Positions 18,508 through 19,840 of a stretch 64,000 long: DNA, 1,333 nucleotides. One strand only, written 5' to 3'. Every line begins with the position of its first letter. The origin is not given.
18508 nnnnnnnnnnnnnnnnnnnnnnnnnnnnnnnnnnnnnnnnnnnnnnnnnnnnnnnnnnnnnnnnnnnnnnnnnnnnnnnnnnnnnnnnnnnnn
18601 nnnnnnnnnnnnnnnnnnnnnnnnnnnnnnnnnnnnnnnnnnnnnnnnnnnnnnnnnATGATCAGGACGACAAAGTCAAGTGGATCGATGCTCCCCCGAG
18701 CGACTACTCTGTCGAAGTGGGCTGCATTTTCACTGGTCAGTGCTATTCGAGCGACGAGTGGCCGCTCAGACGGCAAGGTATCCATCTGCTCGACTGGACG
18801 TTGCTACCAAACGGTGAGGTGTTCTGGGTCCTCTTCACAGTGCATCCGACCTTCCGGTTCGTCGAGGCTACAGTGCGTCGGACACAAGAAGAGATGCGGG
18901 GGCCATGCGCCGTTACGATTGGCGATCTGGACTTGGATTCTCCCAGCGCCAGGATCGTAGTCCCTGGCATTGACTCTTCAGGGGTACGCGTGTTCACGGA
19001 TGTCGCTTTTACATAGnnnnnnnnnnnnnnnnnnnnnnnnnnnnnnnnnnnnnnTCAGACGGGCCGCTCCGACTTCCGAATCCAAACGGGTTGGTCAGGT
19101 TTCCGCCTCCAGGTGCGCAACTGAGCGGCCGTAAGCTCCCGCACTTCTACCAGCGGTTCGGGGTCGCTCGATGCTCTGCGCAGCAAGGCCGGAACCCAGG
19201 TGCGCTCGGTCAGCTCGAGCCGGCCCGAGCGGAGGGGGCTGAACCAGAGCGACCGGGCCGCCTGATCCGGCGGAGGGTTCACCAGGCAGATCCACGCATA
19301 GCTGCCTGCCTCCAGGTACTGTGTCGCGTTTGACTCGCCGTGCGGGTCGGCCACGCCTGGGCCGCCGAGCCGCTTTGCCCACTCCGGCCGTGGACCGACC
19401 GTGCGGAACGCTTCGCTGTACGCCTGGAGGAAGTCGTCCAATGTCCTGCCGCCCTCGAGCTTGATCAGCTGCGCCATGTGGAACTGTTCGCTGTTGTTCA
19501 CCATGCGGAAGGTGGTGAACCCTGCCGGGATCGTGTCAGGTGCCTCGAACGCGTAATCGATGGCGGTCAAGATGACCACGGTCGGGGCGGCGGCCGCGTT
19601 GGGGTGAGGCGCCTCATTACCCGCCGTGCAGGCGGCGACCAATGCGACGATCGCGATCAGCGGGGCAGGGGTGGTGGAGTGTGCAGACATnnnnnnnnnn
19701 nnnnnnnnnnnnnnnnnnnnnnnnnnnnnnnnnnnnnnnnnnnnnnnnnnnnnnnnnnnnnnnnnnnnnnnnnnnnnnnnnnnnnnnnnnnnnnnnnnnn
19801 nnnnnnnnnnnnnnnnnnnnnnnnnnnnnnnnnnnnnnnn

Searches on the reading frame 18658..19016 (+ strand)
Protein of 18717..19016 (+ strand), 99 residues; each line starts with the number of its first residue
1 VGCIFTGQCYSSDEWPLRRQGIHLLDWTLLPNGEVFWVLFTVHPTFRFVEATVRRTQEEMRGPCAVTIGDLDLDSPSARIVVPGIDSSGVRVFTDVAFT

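Call 30: search_protein_families(library=pfam, proteins=[window:18717-19016:+, window:18658-18960:+], max_evalue=0.1)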
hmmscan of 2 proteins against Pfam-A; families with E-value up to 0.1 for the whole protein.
window:18717-19016:+ (99 aa): 0 families

window:18658-18960:+ (100 aa): 0 families

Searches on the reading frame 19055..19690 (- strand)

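Call 30: search_protein_families(library=pfam, proteins=[window:19055-19690:-], max_evalue=0.1)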
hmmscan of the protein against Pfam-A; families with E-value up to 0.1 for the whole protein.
window:19055-19690:- (211 aa): 1 family
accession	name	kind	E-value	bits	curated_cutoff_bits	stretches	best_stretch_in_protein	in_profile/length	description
PF10910.14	Phage_gene29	-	0.04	14.5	29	1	108-201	21-113/124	Phage gene 29 protein family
